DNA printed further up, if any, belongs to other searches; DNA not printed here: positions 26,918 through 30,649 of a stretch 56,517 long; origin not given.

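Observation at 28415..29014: Complete histidine-phosphatase (PGAM-like) domain inserted in frame inside the catalytic core of isoleucyl-tRNA synthetase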

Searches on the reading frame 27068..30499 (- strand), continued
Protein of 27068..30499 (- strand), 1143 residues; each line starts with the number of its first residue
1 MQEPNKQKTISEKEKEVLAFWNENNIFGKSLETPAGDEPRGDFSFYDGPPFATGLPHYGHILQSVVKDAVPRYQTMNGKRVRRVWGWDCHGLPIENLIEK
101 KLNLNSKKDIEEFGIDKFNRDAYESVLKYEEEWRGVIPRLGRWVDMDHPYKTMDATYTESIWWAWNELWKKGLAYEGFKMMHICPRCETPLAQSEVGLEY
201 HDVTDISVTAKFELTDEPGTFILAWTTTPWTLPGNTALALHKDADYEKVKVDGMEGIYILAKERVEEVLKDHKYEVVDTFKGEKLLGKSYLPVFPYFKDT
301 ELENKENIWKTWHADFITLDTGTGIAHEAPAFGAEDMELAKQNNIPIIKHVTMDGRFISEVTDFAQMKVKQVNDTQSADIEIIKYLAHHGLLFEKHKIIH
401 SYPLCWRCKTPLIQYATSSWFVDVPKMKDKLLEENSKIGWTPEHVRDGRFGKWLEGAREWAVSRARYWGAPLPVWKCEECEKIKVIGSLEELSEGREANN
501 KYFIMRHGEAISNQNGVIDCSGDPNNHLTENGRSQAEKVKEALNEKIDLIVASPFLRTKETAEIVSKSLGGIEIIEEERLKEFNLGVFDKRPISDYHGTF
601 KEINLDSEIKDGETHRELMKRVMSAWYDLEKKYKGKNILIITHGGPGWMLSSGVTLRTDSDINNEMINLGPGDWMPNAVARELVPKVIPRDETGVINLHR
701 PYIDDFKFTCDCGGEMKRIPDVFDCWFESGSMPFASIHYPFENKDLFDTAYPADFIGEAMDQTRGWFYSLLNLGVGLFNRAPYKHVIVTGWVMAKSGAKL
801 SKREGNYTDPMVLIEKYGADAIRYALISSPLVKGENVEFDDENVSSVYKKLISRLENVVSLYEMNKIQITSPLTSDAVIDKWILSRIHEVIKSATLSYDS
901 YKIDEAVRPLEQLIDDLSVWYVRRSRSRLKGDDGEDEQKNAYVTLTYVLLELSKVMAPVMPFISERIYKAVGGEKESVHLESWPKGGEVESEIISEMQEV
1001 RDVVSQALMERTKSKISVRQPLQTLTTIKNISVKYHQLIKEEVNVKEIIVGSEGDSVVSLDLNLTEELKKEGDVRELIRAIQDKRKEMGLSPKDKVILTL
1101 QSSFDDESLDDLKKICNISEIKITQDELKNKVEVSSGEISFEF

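Call 98: fold_search(model_id=the predicted structure, library=pdb)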
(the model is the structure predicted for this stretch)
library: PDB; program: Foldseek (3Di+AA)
matches with E <= 10: 895; with E <= 0.001: 525
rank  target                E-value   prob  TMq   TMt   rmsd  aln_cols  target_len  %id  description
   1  8c8w                  5.2e-85  1.00  0.68  0.74   6.9      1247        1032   30  Priestia megaterium mupirocin hyper-resistant HIGH motif mutant of type 2 isoleucyl-tRNA synthetase complexed with an is (released 2023-08-16)
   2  8c8v                  6.3e-85  1.00  0.68  0.75   6.8      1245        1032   30  Priestia megaterium mupirocin-resistant isoleucyl-tRNA synthetase 2 with a fully-resolved C-terminal tRNA-binding domain (released 2023-08-16)
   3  8c9d                  6.5e-84  1.00  0.68  0.74   7.1      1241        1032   30  Priestia megaterium W130Q mutant of type 2 isoleucyl-tRNA synthetase complexed with an isoleucyl-adenylate analogue (released 2023-08-16)
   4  8c8u                  1.8e-83  1.00  0.73  0.81   5.1      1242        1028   30  Priestia megaterium mupirocin-resistant isoleucyl-tRNA synthetase 2 complexed with mupirocin (released 2023-08-23)
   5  8wnd_A                1.5e-79  1.00  0.72  0.77   5.0      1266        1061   30  Crystal structure of Saccharomyces cerevisiae isoleucyl-tRNA synthetase in complex with tRNA(Ile) and isoleucine (released 2024-10-09)
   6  7d5c                  2.0e-78  1.00  0.68  0.83   4.7      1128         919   31  IleRS in complex with a tRNA site inhibitor (released 2021-02-24)
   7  8z1p_A                6.4e-78  1.00  0.65  0.70   7.4      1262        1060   30  Crystal structure of Saccharomyces cerevisiae isoleucyl-tRNA synthetase in complex with a mimic tRNA(Met) and isoleuci (released 2024-12-18)
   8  9wqt                  8.2e-78  1.00  0.67  0.83   4.8      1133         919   32  Crystal structure of Saccharomyces cerevisiae isoleucyl-tRNA synthetase in complex with reveromycin A and isoleucine (released 2026-04-08)
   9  9wqs                  3.1e-76  1.00  0.67  0.83   4.2      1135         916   31  Crystal structure of Saccharomyces cerevisiae isoleucyl-tRNA synthetase in complex with reveromycin A and isoleucine (released 2026-04-08)
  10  8wnd_B                5.1e-74  1.00  0.69  0.84   5.2      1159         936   32  Crystal structure of Saccharomyces cerevisiae isoleucyl-tRNA synthetase in complex with tRNA(Ile) and isoleucine (released 2024-10-09)
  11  6ldk                  7.9e-69  1.00  0.56  0.76   6.6      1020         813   33  Isoleucyl-tRNA synthetase from Candida albicans complexed with a isoleucyl-adenylate (released 2020-11-04)
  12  1ile                  5.5e-68  1.00  0.60  0.82   6.0      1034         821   32  ISOLEUCYL-TRNA SYNTHETASE (released 1999-04-13)
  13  8c9e                  5.6e-54  1.00  0.59  0.72   8.1      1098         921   21  Priestia megaterium mupirocin-sensitive isoleucyl-tRNA synthetase 1 complexed with an isoleucyl-adenylate analogue (released 2023-08-16)
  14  8c9f                  1.6e-53  1.00  0.60  0.73   7.9      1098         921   21  Priestia megaterium inactive HIGH motif mutant of type1 isoleucyl-tRNA synthetase complexed with an isoleucyl-adenylate  (released 2023-08-16)
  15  1qu3_A                2.6e-47  1.00  0.60  0.77   7.3      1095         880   22  INSIGHTS INTO EDITING FROM AN ILE-TRNA SYNTHETASE STRUCTURE WITH TRNA(ILE) AND MUPIROCIN (released 1999-08-31)
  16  1qu2_A                7.3e-47  1.00  0.60  0.74   7.8      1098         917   22  INSIGHTS INTO EDITING FROM AN ILE-TRNA SYNTHETASE STRUCTURE WITH TRNA(ILE) AND MUPIROCIN (released 1999-08-31)
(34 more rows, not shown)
